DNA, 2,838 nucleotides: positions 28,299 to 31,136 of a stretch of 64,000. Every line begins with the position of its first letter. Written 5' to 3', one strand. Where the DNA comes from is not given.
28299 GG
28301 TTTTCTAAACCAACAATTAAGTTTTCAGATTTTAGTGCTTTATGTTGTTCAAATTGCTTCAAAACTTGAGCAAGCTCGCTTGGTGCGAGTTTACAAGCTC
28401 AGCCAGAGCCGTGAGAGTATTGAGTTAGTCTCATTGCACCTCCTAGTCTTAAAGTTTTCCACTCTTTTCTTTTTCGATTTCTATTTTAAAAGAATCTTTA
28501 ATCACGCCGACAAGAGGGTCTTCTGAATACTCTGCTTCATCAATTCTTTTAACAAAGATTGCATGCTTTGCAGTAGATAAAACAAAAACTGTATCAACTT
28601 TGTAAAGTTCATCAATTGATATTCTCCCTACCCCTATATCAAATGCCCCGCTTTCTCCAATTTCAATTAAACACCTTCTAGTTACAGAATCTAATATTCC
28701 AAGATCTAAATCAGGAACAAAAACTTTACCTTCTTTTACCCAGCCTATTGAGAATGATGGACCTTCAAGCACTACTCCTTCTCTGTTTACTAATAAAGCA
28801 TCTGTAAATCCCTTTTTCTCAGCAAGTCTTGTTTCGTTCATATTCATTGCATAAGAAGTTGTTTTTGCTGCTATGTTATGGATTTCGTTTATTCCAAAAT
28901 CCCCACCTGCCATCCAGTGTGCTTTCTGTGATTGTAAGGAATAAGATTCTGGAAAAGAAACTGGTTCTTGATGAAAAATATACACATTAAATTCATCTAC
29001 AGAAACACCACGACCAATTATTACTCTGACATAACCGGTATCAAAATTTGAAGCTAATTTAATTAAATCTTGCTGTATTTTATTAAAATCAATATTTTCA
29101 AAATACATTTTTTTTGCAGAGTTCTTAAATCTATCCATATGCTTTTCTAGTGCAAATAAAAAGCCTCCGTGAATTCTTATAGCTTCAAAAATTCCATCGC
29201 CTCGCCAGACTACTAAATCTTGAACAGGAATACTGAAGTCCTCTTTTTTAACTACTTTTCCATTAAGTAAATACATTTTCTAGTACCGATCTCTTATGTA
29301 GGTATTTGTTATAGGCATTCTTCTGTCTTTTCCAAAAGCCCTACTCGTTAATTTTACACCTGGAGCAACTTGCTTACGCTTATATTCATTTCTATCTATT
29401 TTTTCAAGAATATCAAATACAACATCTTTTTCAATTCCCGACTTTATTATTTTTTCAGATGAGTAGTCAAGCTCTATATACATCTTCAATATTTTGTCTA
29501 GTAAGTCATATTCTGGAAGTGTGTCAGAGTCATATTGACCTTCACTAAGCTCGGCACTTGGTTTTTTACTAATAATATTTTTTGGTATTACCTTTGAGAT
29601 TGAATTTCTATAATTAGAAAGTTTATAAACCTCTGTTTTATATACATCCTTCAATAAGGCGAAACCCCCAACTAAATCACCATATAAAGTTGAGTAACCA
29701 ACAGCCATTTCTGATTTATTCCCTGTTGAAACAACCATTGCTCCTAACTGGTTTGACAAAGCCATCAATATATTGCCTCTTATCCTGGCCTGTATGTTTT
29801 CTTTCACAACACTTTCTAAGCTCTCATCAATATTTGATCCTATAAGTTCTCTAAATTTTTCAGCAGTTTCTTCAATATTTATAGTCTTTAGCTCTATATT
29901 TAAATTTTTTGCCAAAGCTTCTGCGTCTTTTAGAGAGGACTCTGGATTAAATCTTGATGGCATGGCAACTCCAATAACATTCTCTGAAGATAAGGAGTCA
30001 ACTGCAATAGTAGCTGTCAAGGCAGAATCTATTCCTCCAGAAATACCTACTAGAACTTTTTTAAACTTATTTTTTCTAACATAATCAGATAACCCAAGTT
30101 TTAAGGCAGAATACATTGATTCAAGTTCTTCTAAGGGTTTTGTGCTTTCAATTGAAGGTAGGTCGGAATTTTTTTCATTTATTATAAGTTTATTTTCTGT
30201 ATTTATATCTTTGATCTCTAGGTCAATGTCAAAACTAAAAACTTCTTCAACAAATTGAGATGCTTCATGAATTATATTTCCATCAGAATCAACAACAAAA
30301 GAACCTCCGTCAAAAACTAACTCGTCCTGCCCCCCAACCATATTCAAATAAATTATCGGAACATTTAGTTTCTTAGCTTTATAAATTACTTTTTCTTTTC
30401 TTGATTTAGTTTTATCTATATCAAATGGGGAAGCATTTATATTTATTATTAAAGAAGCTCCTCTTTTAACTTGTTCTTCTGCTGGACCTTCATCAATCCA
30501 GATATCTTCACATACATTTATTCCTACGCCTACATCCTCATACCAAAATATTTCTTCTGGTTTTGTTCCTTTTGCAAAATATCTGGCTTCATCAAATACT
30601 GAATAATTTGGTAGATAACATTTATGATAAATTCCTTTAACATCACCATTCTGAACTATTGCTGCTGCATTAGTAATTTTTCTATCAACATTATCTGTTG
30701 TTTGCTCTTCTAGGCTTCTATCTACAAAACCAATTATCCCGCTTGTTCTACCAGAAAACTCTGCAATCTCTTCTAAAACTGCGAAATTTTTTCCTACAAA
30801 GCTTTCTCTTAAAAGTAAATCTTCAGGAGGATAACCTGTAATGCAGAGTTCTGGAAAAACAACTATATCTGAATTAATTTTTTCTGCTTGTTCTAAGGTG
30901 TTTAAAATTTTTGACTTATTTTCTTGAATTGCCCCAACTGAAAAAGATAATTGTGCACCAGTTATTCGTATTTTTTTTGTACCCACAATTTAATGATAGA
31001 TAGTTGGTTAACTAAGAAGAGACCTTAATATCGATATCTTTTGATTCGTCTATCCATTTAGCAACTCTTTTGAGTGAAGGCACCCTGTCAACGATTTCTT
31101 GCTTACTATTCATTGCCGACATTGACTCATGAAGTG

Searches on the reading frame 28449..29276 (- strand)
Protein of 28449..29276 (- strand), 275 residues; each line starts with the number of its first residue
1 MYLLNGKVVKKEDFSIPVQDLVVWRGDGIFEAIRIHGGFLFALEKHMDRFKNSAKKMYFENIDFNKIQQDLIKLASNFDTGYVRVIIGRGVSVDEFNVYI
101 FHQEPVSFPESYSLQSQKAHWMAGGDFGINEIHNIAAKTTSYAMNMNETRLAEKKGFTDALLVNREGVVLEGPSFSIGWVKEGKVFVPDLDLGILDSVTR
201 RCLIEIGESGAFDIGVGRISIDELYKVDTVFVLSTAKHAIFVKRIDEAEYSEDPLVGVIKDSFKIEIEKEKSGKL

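Call 5: search_protein_families(library=pfam, proteins=[window:28449-29276:-])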
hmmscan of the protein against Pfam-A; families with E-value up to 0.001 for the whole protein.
window:28449-29276:- (275 aa): 1 family
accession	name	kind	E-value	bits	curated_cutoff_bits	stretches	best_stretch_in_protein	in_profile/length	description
PF01063.24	Aminotran_4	-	1.2e-33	117.3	28.5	1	28-245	1-223/223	Amino-transferase class IV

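Call 8: search_protein_families(library=ncbifam, proteins=[window:28449-29276:-], max_evalue=0.01)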
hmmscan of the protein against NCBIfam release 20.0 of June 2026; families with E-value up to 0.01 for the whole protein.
window:28449-29276:- (275 aa): 18 families
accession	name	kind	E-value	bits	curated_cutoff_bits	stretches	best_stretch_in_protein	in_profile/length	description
NF005888.0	PRK07849.1-3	equivalog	2.5e-34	118.6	273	2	137-250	160-274/298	aminodeoxychorismate lyase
NF006185.0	PRK08320.1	subfamily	4.4e-30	104.9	363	2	138-252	151-265/292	branched-chain amino acid aminotransferase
NF005886.0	PRK07849.1-1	equivalog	1.1e-27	97.1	253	1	18-251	30-273/291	aminodeoxychorismate lyase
TIGR01122.1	ilvE_I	equivalog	8.2e-27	94.1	245.55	2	135-252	148-266/298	branched-chain-amino-acid transaminase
NF005146.0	PRK06606.1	equivalog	9.3e-26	90.5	279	2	136-255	158-280/307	branched-chain amino acid transaminase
TIGR03461.1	pabC_Proteo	equivalog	1.6e-25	89.8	176.85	2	14-92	8-86/262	aminodeoxychorismate lyase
NF009126.0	PRK12479.1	equivalog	3.3e-25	88.9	518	1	3-252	7-266/299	branched-chain-amino-acid transaminase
NF005800.0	PRK07650.1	equivalog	6.6e-25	88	308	1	3-270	4-279/290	aminodeoxychorismate lyase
NF004761.0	PRK06092.1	equivalog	5e-24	85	260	2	1-92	1-88/268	aminodeoxychorismate lyase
TIGR01121.1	D_amino_aminoT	equivalog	1.4e-23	83.4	277.45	1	3-249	3-254/276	D-amino-acid transaminase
NF005726.0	PRK07544.1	equivalog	1.5e-23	83.4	396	1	4-271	15-292/295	branched-chain amino acid aminotransferase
NF005887.0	PRK07849.1-2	equivalog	3.3e-23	82.4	278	2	135-263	150-283/291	aminodeoxychorismate lyase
NF005209.0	PRK06680.1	subfamily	5.8e-22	77.9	320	1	3-251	6-262/286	D-amino-acid transaminase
NF009896.0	PRK13356.1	equivalog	1.1e-14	54.2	262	1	18-256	26-272/287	branched-chain amino acid aminotransferase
NF006734.0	PRK09266.1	subfamily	1.9e-13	50.2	202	1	145-253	146-251/270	hypothetical protein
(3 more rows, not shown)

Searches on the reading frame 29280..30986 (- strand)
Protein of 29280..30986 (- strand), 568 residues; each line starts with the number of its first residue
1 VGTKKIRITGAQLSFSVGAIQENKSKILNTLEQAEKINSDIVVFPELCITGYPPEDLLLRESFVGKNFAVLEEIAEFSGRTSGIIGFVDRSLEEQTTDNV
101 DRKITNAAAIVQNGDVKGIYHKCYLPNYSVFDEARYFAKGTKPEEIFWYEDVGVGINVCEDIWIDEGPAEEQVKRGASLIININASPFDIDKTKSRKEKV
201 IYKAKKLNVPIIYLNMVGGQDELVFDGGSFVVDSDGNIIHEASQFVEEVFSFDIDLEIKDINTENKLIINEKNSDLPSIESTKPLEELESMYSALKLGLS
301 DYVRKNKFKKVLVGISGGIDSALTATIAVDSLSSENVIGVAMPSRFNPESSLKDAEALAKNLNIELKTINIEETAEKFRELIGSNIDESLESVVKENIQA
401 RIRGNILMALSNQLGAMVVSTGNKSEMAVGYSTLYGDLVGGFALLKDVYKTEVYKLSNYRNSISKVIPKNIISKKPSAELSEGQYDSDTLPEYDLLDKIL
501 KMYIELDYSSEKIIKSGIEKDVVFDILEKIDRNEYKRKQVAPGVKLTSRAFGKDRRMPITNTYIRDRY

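Call 5: search_protein_families(library=pfam, proteins=[window:29280-30986:-])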
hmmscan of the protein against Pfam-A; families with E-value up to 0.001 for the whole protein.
window:29280-30986:- (568 aa): 3 families
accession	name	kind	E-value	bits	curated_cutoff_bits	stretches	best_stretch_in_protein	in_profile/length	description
PF02540.23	NAD_synthase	-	5.6e-74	248.8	21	1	292-539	2-241/242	NAD synthase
PF00795.27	CN_hydrolase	-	1.6e-22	80.5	23.2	1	14-257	8-249/256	Carbon-nitrogen hydrolase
PF03054.22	tRNA_Me_trans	-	2.7e-05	24.4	20.6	1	309-382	1-80/202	tRNA methyl transferase HUP domain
